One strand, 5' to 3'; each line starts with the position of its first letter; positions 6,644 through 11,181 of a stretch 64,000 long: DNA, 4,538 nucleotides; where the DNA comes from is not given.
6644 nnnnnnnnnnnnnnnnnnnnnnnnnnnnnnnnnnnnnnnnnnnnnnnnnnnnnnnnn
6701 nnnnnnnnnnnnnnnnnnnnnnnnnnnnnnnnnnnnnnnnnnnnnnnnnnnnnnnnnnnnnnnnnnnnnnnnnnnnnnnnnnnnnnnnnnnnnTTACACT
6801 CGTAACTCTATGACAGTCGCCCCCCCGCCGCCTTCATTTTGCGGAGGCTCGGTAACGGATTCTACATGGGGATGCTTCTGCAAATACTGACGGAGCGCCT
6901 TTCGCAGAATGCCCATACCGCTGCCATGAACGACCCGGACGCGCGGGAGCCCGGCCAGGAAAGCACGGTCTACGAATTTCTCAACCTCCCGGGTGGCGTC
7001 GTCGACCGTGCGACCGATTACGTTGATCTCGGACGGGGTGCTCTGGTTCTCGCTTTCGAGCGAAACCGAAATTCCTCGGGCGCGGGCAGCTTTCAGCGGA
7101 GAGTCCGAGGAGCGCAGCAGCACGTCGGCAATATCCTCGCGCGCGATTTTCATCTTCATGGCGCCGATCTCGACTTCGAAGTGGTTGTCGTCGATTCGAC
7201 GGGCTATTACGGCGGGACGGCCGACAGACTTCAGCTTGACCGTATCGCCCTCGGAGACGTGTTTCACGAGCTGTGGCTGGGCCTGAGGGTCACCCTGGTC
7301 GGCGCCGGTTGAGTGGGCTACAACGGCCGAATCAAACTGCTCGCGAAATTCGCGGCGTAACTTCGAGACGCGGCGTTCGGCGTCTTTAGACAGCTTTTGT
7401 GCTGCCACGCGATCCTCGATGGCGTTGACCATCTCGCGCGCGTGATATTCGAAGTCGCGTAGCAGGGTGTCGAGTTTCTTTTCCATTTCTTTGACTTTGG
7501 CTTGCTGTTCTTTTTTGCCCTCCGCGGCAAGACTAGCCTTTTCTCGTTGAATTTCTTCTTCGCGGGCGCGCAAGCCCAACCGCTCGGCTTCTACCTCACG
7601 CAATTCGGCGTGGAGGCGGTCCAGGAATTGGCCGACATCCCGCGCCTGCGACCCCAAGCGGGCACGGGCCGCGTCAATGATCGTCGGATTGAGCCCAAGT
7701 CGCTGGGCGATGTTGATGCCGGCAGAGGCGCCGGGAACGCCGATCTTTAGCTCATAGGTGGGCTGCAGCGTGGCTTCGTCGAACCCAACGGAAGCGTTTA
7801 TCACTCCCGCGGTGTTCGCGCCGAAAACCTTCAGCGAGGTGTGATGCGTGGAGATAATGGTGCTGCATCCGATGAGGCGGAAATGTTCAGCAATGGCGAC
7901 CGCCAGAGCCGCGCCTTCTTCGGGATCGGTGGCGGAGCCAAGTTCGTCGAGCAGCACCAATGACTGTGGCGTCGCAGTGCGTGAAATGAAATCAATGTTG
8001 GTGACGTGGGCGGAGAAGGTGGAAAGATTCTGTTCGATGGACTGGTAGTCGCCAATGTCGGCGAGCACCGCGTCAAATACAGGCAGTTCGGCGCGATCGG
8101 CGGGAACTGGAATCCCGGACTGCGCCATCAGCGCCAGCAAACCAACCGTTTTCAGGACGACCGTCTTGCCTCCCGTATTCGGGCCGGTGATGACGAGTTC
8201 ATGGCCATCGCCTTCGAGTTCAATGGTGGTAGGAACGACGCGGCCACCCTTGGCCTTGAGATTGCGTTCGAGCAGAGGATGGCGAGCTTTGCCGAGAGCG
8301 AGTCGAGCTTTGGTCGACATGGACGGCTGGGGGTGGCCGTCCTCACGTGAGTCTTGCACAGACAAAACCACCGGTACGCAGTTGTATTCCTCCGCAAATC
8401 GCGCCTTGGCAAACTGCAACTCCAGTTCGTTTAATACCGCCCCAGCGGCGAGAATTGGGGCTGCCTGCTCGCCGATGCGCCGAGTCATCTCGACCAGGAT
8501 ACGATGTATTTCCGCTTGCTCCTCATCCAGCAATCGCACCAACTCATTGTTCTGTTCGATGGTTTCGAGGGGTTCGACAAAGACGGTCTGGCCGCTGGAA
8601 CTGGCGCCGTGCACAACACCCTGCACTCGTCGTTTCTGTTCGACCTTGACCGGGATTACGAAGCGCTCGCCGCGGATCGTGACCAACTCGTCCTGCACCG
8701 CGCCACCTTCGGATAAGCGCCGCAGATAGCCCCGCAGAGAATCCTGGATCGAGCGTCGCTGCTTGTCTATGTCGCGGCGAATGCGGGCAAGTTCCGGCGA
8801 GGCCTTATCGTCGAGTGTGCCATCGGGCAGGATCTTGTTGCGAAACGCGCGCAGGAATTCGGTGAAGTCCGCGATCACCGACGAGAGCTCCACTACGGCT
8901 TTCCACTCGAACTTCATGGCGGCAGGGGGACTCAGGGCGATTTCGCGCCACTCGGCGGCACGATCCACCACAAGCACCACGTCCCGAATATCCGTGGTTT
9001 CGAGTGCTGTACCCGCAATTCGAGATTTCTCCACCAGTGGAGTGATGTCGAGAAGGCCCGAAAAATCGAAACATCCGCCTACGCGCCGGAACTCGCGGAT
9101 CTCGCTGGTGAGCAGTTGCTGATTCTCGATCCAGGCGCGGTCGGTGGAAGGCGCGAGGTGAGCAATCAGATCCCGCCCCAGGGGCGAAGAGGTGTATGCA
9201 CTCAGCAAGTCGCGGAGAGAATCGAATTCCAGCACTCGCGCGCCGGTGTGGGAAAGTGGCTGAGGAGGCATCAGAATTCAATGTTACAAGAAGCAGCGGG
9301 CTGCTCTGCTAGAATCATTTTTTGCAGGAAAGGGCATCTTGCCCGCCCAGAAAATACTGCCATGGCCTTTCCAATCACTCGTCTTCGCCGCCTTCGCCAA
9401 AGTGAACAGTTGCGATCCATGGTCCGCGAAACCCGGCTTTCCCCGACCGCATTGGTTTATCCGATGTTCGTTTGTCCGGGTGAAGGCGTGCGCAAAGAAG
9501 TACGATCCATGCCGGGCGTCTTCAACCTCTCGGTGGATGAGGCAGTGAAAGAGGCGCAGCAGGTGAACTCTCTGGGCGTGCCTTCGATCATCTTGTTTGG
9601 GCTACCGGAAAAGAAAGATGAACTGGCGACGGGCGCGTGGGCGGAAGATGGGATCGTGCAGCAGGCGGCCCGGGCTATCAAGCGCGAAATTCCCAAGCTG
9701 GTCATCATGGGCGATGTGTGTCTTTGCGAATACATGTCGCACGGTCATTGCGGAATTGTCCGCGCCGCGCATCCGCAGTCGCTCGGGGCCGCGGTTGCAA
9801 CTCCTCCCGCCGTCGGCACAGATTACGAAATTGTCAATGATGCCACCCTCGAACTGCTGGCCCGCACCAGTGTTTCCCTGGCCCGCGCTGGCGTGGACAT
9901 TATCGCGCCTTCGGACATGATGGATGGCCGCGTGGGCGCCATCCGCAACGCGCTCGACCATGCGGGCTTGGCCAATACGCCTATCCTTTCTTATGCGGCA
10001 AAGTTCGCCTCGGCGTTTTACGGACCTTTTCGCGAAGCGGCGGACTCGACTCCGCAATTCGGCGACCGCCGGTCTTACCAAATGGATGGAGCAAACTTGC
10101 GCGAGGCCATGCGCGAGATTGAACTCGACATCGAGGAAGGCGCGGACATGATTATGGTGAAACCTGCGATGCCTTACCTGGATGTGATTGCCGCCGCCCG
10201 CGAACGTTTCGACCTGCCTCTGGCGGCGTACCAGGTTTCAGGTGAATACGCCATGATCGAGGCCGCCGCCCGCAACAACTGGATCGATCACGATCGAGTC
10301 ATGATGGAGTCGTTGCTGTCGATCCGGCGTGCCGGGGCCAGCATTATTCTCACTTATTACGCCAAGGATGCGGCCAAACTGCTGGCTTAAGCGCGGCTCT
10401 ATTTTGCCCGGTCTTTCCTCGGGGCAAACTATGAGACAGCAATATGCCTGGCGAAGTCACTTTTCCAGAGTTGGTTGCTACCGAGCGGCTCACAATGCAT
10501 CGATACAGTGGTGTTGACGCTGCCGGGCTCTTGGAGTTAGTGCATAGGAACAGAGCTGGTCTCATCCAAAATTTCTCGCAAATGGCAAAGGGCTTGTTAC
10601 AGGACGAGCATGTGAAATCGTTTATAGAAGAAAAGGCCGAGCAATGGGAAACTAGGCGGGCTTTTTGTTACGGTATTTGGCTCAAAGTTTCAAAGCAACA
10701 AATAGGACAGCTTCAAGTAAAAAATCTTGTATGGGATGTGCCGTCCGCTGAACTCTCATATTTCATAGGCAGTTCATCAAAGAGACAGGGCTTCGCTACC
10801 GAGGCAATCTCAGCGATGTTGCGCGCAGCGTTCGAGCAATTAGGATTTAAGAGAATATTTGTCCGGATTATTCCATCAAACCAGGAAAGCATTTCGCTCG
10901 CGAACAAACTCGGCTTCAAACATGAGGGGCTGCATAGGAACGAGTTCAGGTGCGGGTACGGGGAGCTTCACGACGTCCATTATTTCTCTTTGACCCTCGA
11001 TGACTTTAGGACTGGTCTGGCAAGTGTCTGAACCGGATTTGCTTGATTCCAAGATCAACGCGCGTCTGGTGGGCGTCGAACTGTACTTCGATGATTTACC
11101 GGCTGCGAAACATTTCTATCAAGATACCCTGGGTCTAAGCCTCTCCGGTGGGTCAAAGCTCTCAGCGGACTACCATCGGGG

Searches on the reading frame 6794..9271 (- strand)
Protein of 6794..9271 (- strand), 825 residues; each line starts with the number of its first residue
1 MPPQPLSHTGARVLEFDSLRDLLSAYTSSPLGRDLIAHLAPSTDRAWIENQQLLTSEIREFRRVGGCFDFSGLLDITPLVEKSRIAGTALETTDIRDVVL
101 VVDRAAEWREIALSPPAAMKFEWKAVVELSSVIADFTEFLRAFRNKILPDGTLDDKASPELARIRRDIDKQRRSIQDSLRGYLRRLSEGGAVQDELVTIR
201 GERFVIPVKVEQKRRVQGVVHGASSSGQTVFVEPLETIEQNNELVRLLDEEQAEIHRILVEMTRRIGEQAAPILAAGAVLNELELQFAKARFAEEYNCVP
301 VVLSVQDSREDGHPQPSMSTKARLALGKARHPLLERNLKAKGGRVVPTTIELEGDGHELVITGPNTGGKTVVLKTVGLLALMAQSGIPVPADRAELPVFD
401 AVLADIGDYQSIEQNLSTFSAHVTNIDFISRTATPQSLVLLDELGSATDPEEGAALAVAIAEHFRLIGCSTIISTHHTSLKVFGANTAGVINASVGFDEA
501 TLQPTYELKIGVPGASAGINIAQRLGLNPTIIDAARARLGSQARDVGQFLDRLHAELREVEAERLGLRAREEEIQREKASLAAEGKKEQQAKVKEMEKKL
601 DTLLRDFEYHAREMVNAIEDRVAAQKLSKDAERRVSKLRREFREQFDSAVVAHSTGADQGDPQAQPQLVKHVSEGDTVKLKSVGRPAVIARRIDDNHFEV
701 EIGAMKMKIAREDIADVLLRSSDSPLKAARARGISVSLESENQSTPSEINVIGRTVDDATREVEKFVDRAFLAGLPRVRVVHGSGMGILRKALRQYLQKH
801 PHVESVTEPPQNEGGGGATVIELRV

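Call 86: search_protein_families(library=pfam, proteins=[window:6794-9271:-], max_evalue=0.001)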
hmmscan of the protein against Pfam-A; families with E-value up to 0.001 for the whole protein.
window:6794-9271:- (825 aa): 3 families
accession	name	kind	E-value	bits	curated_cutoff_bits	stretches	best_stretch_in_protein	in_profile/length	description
PF00488.27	MutS_V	-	3.8e-36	125.3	30.2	1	359-538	1-183/188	MutS domain V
PF01713.27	Smr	-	2.2e-23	82.6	25.7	1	749-824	1-77/77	Smr domain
PF20297.4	MSSS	-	5e-08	32.9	26.8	1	674-714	1-42/42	MutS2 and Smr-associated SH3 domain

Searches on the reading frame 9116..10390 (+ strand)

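Call 86: search_protein_families(library=pfam, proteins=[window:9116-10390:+], max_evalue=0.001)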
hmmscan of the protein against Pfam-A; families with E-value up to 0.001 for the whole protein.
window:9116-10390:+ (424 aa): 1 family
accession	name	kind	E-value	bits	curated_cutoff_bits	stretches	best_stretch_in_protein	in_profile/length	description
PF00490.27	ALAD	-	4.3e-145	483.2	24.6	1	88-421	2-316/317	Delta-aminolevulinic acid dehydratase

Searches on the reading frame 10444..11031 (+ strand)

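Call 86: search_protein_families(library=pfam, proteins=[window:10444-11031:+], max_evalue=0.001)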
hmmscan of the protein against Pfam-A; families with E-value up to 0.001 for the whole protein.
window:10444-11031:+ (195 aa): 4 families
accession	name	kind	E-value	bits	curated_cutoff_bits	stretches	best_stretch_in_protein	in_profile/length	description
PF13302.13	Acetyltransf_3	-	6.3e-21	76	25.4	1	15-159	1-138/138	Acetyltransferase (GNAT) domain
PF13420.13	Acetyltransf_4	-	6.2e-09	36.5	24.3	1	25-168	8-144/155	Acetyltransferase (GNAT) domain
PF00583.31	Acetyltransf_1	-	7.1e-09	36.4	20.7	1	66-158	25-116/116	Acetyltransferase (GNAT) family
PF13523.12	Acetyltransf_8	-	0.00095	19.2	27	0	107-162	85-141/145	Acetyltransferase (GNAT) domain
